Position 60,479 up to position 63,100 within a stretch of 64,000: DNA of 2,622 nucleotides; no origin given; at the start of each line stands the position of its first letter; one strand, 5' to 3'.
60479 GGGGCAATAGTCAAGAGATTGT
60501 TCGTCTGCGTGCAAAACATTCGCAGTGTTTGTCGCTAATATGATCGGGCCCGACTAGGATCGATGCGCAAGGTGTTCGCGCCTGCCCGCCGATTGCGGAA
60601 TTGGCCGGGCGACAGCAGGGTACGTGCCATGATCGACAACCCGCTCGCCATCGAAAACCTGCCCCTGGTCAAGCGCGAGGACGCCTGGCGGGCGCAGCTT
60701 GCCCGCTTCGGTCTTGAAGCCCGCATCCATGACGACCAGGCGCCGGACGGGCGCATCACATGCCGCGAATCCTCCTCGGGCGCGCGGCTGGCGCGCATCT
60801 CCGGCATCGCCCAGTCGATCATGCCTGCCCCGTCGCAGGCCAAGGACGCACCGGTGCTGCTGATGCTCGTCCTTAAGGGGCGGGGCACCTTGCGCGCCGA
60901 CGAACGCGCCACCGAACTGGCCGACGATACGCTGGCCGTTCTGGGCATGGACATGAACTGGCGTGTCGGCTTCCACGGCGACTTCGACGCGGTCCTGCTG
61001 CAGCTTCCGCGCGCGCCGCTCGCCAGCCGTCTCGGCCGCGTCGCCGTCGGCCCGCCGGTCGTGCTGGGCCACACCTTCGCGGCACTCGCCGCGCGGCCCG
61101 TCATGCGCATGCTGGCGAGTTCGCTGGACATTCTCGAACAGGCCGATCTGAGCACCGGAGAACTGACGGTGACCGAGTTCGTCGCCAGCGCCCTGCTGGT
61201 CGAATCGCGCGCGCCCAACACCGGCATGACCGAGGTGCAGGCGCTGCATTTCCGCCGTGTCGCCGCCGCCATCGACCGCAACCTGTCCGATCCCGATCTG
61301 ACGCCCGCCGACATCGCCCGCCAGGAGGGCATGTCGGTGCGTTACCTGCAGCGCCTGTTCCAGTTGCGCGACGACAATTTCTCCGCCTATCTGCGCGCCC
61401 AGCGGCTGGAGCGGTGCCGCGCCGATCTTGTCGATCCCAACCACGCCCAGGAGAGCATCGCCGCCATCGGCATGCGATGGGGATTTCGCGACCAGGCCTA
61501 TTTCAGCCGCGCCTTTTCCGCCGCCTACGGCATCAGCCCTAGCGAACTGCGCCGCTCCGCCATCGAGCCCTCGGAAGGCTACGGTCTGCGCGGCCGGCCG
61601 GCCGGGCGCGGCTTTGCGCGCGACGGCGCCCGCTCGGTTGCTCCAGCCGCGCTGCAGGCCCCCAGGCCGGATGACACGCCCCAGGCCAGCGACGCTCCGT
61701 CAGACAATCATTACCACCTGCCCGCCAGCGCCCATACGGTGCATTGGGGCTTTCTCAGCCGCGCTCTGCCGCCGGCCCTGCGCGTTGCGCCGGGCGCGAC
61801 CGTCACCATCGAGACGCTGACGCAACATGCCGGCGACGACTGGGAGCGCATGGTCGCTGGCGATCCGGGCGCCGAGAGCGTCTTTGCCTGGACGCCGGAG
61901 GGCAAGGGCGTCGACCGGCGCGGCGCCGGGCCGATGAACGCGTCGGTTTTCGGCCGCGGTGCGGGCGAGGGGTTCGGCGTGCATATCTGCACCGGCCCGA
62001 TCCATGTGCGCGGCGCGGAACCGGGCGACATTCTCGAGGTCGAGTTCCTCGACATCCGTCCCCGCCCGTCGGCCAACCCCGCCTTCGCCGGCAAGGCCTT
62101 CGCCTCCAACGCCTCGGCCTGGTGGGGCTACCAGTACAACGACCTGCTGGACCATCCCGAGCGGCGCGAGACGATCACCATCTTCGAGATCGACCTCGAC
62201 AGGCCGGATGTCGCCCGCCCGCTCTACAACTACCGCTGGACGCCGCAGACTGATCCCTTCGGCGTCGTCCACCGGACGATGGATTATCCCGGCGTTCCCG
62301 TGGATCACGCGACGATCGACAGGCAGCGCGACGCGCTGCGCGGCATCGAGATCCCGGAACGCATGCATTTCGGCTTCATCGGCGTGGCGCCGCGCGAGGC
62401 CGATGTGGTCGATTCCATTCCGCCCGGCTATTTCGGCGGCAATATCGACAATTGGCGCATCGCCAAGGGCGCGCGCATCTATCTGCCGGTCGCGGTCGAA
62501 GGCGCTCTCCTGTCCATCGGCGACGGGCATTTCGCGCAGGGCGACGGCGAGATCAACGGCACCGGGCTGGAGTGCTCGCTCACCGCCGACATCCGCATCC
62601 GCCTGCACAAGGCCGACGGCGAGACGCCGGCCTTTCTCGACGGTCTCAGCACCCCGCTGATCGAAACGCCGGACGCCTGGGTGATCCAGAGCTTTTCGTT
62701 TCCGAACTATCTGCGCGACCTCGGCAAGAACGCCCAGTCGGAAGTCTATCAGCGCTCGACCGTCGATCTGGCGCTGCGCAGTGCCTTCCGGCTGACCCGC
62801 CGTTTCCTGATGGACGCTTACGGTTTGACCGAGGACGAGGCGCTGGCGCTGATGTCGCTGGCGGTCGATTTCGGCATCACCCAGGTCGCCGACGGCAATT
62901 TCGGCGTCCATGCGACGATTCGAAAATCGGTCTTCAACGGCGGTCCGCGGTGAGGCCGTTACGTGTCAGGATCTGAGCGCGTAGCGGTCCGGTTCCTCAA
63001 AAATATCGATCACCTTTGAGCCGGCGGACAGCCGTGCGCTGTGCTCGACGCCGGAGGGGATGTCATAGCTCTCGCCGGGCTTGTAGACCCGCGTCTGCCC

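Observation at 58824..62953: AraC regulator fused to a full acetamidase/formamidase domain, divergent from a Tat-exported paralogue of the same enzyme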

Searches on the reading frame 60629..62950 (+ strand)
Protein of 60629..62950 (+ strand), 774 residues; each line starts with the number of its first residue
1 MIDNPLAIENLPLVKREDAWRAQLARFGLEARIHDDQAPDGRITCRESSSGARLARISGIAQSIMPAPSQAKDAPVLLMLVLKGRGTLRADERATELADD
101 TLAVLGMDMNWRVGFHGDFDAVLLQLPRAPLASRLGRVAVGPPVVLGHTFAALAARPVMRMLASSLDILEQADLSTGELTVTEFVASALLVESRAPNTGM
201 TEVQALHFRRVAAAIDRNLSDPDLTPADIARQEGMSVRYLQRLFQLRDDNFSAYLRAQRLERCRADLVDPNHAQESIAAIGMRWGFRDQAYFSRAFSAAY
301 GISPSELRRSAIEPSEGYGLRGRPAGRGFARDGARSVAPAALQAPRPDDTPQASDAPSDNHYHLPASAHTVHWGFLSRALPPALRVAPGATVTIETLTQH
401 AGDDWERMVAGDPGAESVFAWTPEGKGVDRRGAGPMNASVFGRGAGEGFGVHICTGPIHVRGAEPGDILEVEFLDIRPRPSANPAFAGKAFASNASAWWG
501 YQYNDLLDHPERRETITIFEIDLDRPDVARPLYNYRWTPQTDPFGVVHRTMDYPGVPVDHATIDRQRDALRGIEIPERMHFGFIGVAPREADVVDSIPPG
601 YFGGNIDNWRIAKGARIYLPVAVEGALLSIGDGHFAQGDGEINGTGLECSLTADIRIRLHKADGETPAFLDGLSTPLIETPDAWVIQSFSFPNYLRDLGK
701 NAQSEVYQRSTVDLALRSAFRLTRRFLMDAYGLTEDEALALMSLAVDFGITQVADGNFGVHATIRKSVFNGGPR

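Call 3: search_protein_families(library=pfam, proteins=[window:60629-62950:+], max_evalue=0.01)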
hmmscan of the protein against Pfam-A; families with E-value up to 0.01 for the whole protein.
window:60629-62950:+ (774 aa): 4 families
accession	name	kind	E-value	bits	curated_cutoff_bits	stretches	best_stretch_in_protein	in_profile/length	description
PF03069.20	FmdA_AmdA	-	2e-29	103.1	27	2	596-755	203-356/373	Acetamidase/Formamidase family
PF12833.13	HTH_18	-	3e-19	69.5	33.6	1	229-309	1-79/80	Helix-turn-helix domain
PF00165.29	HTH_AraC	-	2.8e-12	46.9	26.6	1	275-309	9-42/42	Bacterial regulatory helix-turn-helix proteins, AraC family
PF14525.12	AraC_binding_2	-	4.2e-10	40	27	1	50-185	33-165/173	AraC-binding-like domain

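Call 4: search_protein_families(library=ncbifam, proteins=[window:60629-62950:+], max_evalue=0.01)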
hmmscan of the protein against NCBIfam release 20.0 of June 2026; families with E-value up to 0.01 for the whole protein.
window:60629-62950:+ (774 aa): 26 families (the best 25 are shown)
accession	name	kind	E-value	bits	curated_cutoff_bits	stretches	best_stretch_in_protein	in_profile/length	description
NF007243.0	PRK09685.1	equivalog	2.6e-34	119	199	1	51-310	45-301/303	transcriptional regulator FeaR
NF045496.1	FormamaseFmdA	equivalog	9.6e-21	74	500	2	594-663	212-282/407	formamidase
NF052534.1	RzbtTranRegRhrA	equivalog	1.4e-16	60.6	500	1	191-311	192-311/312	rhizobactin biosynthesis transcriptional regulator RhrA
NF049968.1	QhpR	equivalog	1.5e-14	53.8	250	1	208-308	187-284/284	AraC-like transcriptional regulator QhpR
NF012144.2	ramA_TF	equivalog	3.8e-12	46.6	180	1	211-310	10-106/108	RamA family antibiotic efflux transcriptional regulator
NF041686.2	ant_diox_reg_AndR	equivalog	4.2e-12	46.3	350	1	72-308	76-318/321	anthranilate 1,2-dioxygenase regulatory protein AndR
NF047455.1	TF_Staph_AryK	equivalog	1e-09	37.2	850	1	197-310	148-258/759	transcriptional regulator AryK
NF007860.0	PRK10572.1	equivalog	2.7e-09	36.3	208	1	206-312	183-286/292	arabinose operon transcriptional regulator AraC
NF007584.0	PRK10219.1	equivalog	1.1e-07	32.2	174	1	212-309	11-105/107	superoxide response transcriptional regulator SoxS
NF047788.1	TransRegPocR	equivalog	1.5e-07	31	500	1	208-313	191-293/296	transcriptional regulator PocR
NF012228.1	RobA_TF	equivalog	1.2e-06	28.3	380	1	214-311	11-105/286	MDR efflux pump AcrAB transcriptional activator RobA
NF006902.0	PRK09393.1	equivalog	2.6e-06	26.8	425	1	223-311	236-322/327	transcriptional regulator FtrA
NF010026.0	PRK13501.1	equivalog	2.7e-06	26.7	363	1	224-312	193-279/290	HTH-type transcriptional activator RhaR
NF010028.0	PRK13503.1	equivalog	3e-06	26.8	288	1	204-311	169-273/278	HTH-type transcriptional activator RhaS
NF011701.0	PRK15121.1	equivalog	1.3e-05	24.9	426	1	215-311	14-107/289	MDR efflux pump AcrAB transcriptional activator RobA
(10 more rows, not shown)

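Call 7: find_homologous_proteins(query=window:60629-62950:+)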
Query window:60629-62950:+ (774 aa): 2284 proteins with E <= 0.001 among 8000 candidates; the best 120 are listed.
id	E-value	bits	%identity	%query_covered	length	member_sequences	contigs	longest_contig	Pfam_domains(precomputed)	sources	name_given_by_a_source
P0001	0.0e+0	1754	99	100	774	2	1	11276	PF12833.14,PF14525.13,PF00165.30,PF03069.21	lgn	-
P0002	0.0e+0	1342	77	99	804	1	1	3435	PF12833.14,PF14525.13,PF00165.30,PF03069.21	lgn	-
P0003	0.0e+0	1332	76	100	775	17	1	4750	PF12833.14,PF14525.13,PF00165.30,PF03069.21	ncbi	-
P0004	0.0e+0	1319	76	100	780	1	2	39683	PF12833.14,PF14525.13,PF00165.30,PF03069.21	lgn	-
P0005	0.0e+0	1223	72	99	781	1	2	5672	PF12833.14,PF14525.13,PF00165.30,PF03069.21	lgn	-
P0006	0.0e+0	1159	68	99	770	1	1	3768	PF12833.14,PF14525.13,PF00165.30,PF03069.21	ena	-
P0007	0.0e+0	1150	67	99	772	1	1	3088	PF12833.14,PF14525.13,PF00165.30,PF03069.21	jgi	jgi:acetamidase/formamidase/AraC-like DNA-binding protein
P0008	0.0e+0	1129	67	99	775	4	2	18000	PF12833.14,PF14525.13,PF00165.30,PF03069.21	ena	-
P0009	0.0e+0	1104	66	99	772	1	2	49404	PF12833.14,PF14525.13,PF00165.30,PF03069.21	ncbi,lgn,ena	-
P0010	0.0e+0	1089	64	99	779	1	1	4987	PF12833.14,PF14525.13,PF00165.30,PF03069.21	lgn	-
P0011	0.0e+0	1086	64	99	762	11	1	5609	PF12833.14,PF14525.13,PF00165.30,PF03069.21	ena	-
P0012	0.0e+0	1079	63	99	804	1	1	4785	PF12833.14,PF14525.13,PF00165.30,PF03069.21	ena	-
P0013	0.0e+0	1077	65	99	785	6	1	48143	PF12833.14,PF14525.13,PF00165.30,PF03069.21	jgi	jgi:acetamidase/formamidase/AraC-like DNA-binding protein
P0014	0.0e+0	1075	64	100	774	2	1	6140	PF12833.14,PF14525.13,PF00165.30,PF03069.21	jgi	-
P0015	0.0e+0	1074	64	99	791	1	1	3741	PF12833.14,PF14525.13,PF00165.30,PF03069.21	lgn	-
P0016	0.0e+0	1072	64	99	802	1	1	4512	PF12833.14,PF14525.13,PF00165.30,PF03069.21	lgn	-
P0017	0.0e+0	1071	64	99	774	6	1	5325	PF12833.14,PF14525.13,PF00165.30,PF03069.21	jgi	jgi:acetamidase/formamidase/AraC-like DNA-binding protein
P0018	0.0e+0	1064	65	98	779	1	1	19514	PF12833.14,PF14525.13,PF00165.30,PF03069.21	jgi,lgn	jgi:acetamidase/formamidase/AraC-like DNA-binding protein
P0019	0.0e+0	1061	61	99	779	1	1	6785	PF12833.14,PF14525.13,PF00165.30,PF03069.21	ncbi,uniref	ncbi:acetamidase/formamidase family protein [Maricaulis maris]|uniref:acetamidase/formamidase family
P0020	0.0e+0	1060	64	98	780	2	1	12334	PF12833.14,PF14525.13,PF00165.30,PF03069.21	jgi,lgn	jgi:acetamidase/formamidase/AraC-like DNA-binding protein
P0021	0.0e+0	1056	60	100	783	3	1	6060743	PF12833.14,PF14525.13,PF00165.30,PF03069.21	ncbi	-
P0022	0.0e+0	1055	63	99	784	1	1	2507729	PF12833.14,PF14525.13,PF00165.30,PF03069.21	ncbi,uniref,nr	ncbi:acetamidase/formamidase family protein [Hyphomicrobium sp. CS1GBMeth3]|uniref:acetamidase/forma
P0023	0.0e+0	1052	64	98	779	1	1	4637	PF12833.14,PF14525.13,PF00165.30,PF03069.21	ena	-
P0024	0.0e+0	1052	65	94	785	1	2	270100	PF12833.14,PF14525.13,PF00165.30,PF03069.21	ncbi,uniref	ncbi:acetamidase/formamidase family protein [Azospirillum sp. ST 5-10]|uniref:acetamidase/formamidas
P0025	0.0e+0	1052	62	99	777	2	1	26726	PF12833.14,PF14525.13,PF00165.30,PF03069.21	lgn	-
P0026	0.0e+0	1035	63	98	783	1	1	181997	PF12833.14,PF14525.13,PF00165.30,PF03069.21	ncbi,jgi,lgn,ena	jgi:acetamidase/formamidase/AraC-like DNA-binding protein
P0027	0.0e+0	1032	62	99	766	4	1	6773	PF12833.14,PF00165.30,PF03069.21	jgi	jgi:acetamidase/formamidase/AraC-like DNA-binding protein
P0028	0.0e+0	1030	61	99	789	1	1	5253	PF12833.14,PF14525.13,PF00165.30,PF03069.21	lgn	-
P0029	0.0e+0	1027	61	100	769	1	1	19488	PF12833.14,PF00165.30,PF03069.21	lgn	-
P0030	0.0e+0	1024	61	99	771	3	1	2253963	PF12833.14,PF14525.13,PF00165.30,PF03069.21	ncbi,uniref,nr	ncbi:AraC family transcriptional regulator protein (plasmid) [Rhizobium etli 8C-3]|uniref:AraC famil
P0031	0.0e+0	1020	61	99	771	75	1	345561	PF12833.14,PF14525.13,PF00165.30,PF03069.21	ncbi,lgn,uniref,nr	ncbi:acetamidase/formamidase family protein [Mesorhizobium sp.]|uniref:acetamidase/formamidase famil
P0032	0.0e+0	1018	61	99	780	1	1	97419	PF12833.14,PF14525.13,PF00165.30,PF03069.21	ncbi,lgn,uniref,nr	ncbi:MAG: AraC family transcriptional regulator [Rhodovulum sulfidophilum]|uniref:AraC family transc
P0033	0.0e+0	1017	62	99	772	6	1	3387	PF12833.14,PF14525.13,PF00165.30,PF03069.21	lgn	-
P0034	0.0e+0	1016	61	100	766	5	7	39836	PF12833.14,PF14525.13,PF00165.30,PF03069.21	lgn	-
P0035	0.0e+0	1016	61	99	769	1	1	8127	PF12833.14,PF00165.30,PF03069.21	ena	-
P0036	0.0e+0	1015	61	99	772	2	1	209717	PF12833.14,PF14525.13,PF00165.30,PF03069.21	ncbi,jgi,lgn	jgi:acetamidase/formamidase/AraC-like DNA-binding protein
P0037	0.0e+0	1013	62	99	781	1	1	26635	PF12833.14,PF14525.13,PF00165.30,PF03069.21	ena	-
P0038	2.7e-297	1006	64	95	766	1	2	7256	PF12833.14,PF14525.13,PF00165.30,PF03069.21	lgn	-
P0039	3.6e-297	1006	61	99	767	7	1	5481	PF12833.14,PF00165.30,PF03069.21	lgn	-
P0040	2.7e-295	1000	61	99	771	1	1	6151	PF12833.14,PF00165.30,PF03069.21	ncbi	ncbi:MAG: acetamidase/formamidase family protein [Cypionkella sp.]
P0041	1.9e-294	997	59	99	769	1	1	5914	PF12833.14,PF00165.30,PF03069.21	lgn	-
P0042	2.1e-294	997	60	99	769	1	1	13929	PF12833.14,PF00165.30,PF03069.21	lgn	-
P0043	3.2e-294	996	60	99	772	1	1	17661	PF12833.14,PF00165.30,PF03069.21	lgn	-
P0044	1.8e-293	994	59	99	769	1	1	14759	PF12833.14,PF00165.30,PF03069.21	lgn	-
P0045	2.2e-293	993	61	99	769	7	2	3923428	PF12833.14,PF14525.13,PF00165.30,PF03069.21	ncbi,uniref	ncbi:acetamidase/formamidase family protein [Rhodobacteraceae bacterium DSL-40]|uniref:acetamidase/f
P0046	8.1e-293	992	59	99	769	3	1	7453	PF12833.14,PF00165.30,PF03069.21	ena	-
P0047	4.2e-291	986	60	99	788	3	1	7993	PF12833.14,PF00165.30,PF03069.21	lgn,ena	-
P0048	7.1e-291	985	59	99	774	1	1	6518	PF12833.14,PF14525.13,PF00165.30,PF03069.21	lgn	-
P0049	1.0e-290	985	60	99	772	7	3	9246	PF12833.14,PF14525.13,PF00165.30,PF03069.21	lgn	-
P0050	1.8e-290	984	59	99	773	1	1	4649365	PF12833.14,PF14525.13,PF00165.30,PF03069.21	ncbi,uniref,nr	ncbi:acetamidase/formamidase family protein [Polymorphum gilvum]|uniref:Transcriptional regulator, A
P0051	1.3e-289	981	66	86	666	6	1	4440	PF12833.14,PF00165.30,PF03069.21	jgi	jgi:acetamidase/formamidase/AraC-like DNA-binding protein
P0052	4.7e-289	979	57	99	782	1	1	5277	PF12833.14,PF14525.13,PF00165.30,PF03069.21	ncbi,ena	ncbi:MAG TPA: acetamidase/formamidase family protein [Bradyrhizobium sp.]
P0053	1.6e-288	977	58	99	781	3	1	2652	PF12833.14,PF14525.13,PF00165.30,PF03069.21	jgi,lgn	jgi:acetamidase/formamidase/AraC-like DNA-binding protein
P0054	2.4e-288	977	57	99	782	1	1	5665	PF12833.14,PF14525.13,PF00165.30,PF03069.21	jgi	jgi:acetamidase/formamidase/AraC-like DNA-binding protein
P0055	7.3e-288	975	57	98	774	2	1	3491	PF12833.14,PF00165.30,PF03069.21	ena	-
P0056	9.5e-288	975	57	99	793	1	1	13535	PF12833.14,PF14525.13,PF00165.30,PF03069.21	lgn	-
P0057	1.8e-287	974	58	100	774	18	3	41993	PF12833.14,PF14525.13,PF00165.30,PF03069.21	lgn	-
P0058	2.2e-287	974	58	99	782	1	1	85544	PF12833.14,PF14525.13,PF00165.30,PF03069.21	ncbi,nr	ncbi:MAG: AraC family transcriptional regulator [Xanthobacteraceae bacterium]|nr:AraC family transcr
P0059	6.7e-287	972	57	99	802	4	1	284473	PF12833.14,PF14525.13,PF00165.30,PF03069.21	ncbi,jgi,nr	ncbi:MAG: Transcriptional regulator, AraC family with acetamidase/formamidase [Xanthobacteraceae bac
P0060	2.9e-286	970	58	99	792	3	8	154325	PF12833.14,PF14525.13,PF00165.30,PF03069.21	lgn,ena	-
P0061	5.0e-286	969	58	99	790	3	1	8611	PF12833.14,PF14525.13,PF00165.30,PF03069.21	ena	-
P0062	7.1e-286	969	57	99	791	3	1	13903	PF12833.14,PF14525.13,PF00165.30,PF03069.21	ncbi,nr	ncbi:MAG TPA: acetamidase/formamidase family protein [Hyphomicrobiaceae bacterium]|nr:acetamidase/fo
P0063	2.8e-285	967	57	99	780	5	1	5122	PF12833.14,PF14525.13,PF00165.30,PF03069.21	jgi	jgi:acetamidase/formamidase/AraC-like DNA-binding protein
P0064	5.7e-285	966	57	99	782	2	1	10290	PF12833.14,PF14525.13,PF00165.30,PF03069.21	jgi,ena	-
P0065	6.2e-285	966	56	99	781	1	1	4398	PF12833.14,PF14525.13,PF00165.30,PF03069.21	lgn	-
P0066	1.3e-284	964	57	99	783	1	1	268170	PF12833.14,PF14525.13,PF00165.30,PF03069.21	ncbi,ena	-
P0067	1.7e-284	964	59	98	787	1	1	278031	PF12833.14,PF14525.13,PF00165.30,PF03069.21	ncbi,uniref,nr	ncbi:acetamidase/formamidase family protein [Mangrovicella endophytica]|uniref:acetamidase/formamida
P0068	2.8e-284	963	56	99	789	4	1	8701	PF12833.14,PF14525.13,PF00165.30,PF03069.21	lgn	-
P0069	3.5e-284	963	57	99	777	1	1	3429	PF12833.14,PF14525.13,PF00165.30,PF03069.21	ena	-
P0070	4.6e-284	963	57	99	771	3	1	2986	PF12833.14,PF14525.13,PF00165.30,PF03069.21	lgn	-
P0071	4.8e-284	963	56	99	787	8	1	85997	PF12833.14,PF14525.13,PF00165.30,PF03069.21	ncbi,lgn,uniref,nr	ncbi:Transcriptional activator FeaR [Bradyrhizobium ivorense]|uniref:Transcriptional activator FeaR 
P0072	6.3e-284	962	58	98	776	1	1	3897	PF12833.14,PF14525.13,PF00165.30,PF03069.21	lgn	-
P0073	1.7e-283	961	57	99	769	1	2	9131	PF12833.14,PF14525.13,PF00165.30,PF03069.21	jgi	jgi:acetamidase/formamidase/AraC-like DNA-binding protein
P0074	5.5e-283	959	69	79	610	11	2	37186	PF12833.14,PF00165.30,PF03069.21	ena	-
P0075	5.8e-283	959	58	98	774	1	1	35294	PF12833.14,PF14525.13,PF00165.30,PF03069.21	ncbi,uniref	ncbi:acetamidase/formamidase family protein [Mesorhizobium marinum]|uniref:acetamidase/formamidase f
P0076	8.4e-283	958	56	99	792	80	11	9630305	PF12833.14,PF14525.13,PF00165.30,PF03069.21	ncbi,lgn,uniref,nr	ncbi:acetamidase/formamidase/AraC-like DNA-binding protein [Bradyrhizobium sp. USDA 4524]|uniref:ace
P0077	1.6e-282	958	59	99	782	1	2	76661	PF12833.14,PF14525.13,PF00165.30,PF03069.21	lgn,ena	-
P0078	3.5e-282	956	57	99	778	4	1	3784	PF12833.14,PF00165.30,PF03069.21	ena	-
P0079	2.1e-281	954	59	99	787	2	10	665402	PF12833.14,PF14525.13,PF00165.30,PF03069.21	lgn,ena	-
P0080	2.2e-281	954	56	99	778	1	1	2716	PF12833.14,PF14525.13,PF00165.30,PF03069.21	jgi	jgi:acetamidase/formamidase/AraC-like DNA-binding protein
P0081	4.5e-281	953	57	99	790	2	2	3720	PF12833.14,PF00165.30,PF03069.21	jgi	jgi:acetamidase/formamidase/AraC-like DNA-binding protein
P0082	4.9e-281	953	57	99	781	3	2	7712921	PF12833.14,PF14525.13,PF00165.30,PF03069.21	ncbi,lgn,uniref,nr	ncbi:acetamidase/formamidase family protein [Bradyrhizobium sp. NP1]|uniref:acetamidase/formamidase 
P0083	6.9e-281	952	58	99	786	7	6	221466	PF12833.14,PF14525.13,PF00165.30,PF03069.21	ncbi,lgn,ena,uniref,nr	ncbi:acetamidase/formamidase family protein [Actibacterium sp.]|uniref:acetamidase/formamidase famil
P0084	1.1e-280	951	56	99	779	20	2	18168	PF12833.14,PF14525.13,PF00165.30,PF03069.21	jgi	jgi:acetamidase/formamidase/AraC-like DNA-binding protein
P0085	2.3e-280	950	56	99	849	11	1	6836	PF12833.14,PF14525.13,PF00165.30,PF03069.21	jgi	jgi:acetamidase/formamidase/AraC-like DNA-binding protein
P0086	1.2e-279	948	56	99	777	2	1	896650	PF12833.14,PF14525.13,PF00165.30,PF03069.21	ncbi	-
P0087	2.5e-279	947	57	99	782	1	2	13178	PF12833.14,PF14525.13,PF00165.30,PF03069.21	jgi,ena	-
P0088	2.6e-279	947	57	98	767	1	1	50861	PF12833.14,PF14525.13,PF00165.30,PF03069.21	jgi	jgi:acetamidase/formamidase/AraC-like DNA-binding protein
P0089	3.3e-279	947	56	99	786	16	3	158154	PF12833.14,PF14525.13,PF00165.30,PF03069.21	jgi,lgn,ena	-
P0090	3.8e-279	946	55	99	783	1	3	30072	PF12833.14,PF14525.13,PF00165.30,PF03069.21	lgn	-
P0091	4.7e-279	946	57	98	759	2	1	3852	PF12833.14,PF14525.13,PF00165.30,PF03069.21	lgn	-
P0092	1.0e-278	945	56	98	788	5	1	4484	PF12833.14,PF14525.13,PF00165.30,PF03069.21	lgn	-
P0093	1.7e-278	944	56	99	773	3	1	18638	PF12833.14,PF14525.13,PF00165.30,PF03069.21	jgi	jgi:acetamidase/formamidase/AraC-like DNA-binding protein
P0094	4.0e-278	943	55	99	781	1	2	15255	PF12833.14,PF14525.13,PF00165.30,PF03069.21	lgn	-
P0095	4.6e-278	943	56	99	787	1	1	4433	PF12833.14,PF14525.13,PF00165.30,PF03069.21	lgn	-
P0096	1.0e-277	942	57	99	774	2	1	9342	PF12833.14,PF14525.13,PF00165.30,PF03069.21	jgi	-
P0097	1.0e-276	938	56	99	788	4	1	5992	PF12833.14,PF14525.13,PF00165.30,PF03069.21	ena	-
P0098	1.2e-276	938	55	100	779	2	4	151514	PF12833.14,PF00165.30,PF03069.21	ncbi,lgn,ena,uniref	ncbi:acetamidase/formamidase family protein [Flaviflagellibacter deserti]|uniref:Acetamidase/formami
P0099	1.7e-276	938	57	99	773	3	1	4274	PF12833.14,PF14525.13,PF00165.30,PF03069.21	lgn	-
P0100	9.9e-276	935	57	99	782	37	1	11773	PF12833.14,PF14525.13,PF00165.30,PF03069.21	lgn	-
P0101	1.1e-275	935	57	99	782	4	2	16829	PF12833.14,PF14525.13,PF00165.30,PF03069.21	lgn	-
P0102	1.1e-275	935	56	99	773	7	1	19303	PF12833.14,PF14525.13,PF00165.30,PF03069.21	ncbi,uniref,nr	ncbi:acetamidase/formamidase family protein [Bradyrhizobium sp.]|uniref:acetamidase/formamidase fami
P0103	1.4e-275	935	57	99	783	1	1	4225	PF12833.14,PF14525.13,PF00165.30,PF03069.21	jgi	jgi:acetamidase/formamidase/AraC-like DNA-binding protein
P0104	1.9e-275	934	56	99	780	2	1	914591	PF12833.14,PF14525.13,PF00165.30,PF03069.21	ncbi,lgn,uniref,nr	ncbi:transcriptional regulator, AraC family [Tropicimonas sediminicola]|uniref:Transcriptional regul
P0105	2.6e-275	934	56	99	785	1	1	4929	PF12833.14,PF14525.13,PF00165.30,PF03069.21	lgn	-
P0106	8.4e-275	932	55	99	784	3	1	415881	PF12833.14,PF14525.13,PF00165.30,PF03069.21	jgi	jgi:acetamidase/formamidase/AraC-like DNA-binding protein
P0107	1.2e-274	931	55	99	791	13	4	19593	PF12833.14,PF14525.13,PF00165.30,PF03069.21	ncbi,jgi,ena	-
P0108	1.3e-274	931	56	99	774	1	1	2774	PF12833.14,PF14525.13,PF00165.30,PF03069.21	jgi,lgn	jgi:acetamidase/formamidase/AraC-like DNA-binding protein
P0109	2.2e-274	931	56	99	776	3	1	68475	PF12833.14,PF14525.13,PF00165.30,PF03069.21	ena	-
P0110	2.2e-274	931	56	99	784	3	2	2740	PF12833.14,PF14525.13,PF00165.30,PF03069.21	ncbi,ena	-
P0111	5.3e-274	929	56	99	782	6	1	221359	PF12833.14,PF14525.13,PF00165.30,PF03069.21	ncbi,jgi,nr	ncbi:MAG: transcriptional regulator, AraC family with acetamidase/formamidase [Xanthobacteraceae bac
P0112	8.4e-274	929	55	99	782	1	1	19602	PF12833.14,PF14525.13,PF00165.30,PF03069.21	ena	-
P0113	1.5e-273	928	56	99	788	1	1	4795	PF12833.14,PF14525.13,PF00165.30,PF03069.21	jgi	jgi:acetamidase/formamidase/AraC-like DNA-binding protein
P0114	1.6e-273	928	55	99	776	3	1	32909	PF12833.14,PF14525.13,PF00165.30,PF03069.21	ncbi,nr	ncbi:acetamidase/formamidase family protein [Pacificibacter marinus]|nr:acetamidase/formamidase fami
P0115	4.1e-273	926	55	99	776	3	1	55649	PF12833.14,PF14525.13,PF00165.30,PF03069.21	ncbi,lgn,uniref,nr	ncbi:Transcriptional activator FeaR [Pacificibacter marinus]|uniref:Transcriptional activator FeaR n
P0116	7.8e-273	925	55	99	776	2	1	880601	PF12833.14,PF14525.13,PF00165.30,PF03069.21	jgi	jgi:acetamidase/formamidase/AraC-like DNA-binding protein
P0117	1.2e-272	925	56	99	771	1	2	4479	PF12833.14,PF14525.13,PF00165.30,PF03069.21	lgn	-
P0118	1.9e-272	924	56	99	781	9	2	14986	PF12833.14,PF14525.13,PF00165.30,PF03069.21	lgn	-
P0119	2.3e-272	924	55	99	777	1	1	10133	PF12833.14,PF14525.13,PF00165.30,PF03069.21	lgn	-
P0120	2.4e-272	924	56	99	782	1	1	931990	PF12833.14,PF14525.13,PF00165.30,PF03069.21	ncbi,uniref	ncbi:acetamidase/formamidase family protein [Amaricoccus macauensis]|uniref:acetamidase/formamidase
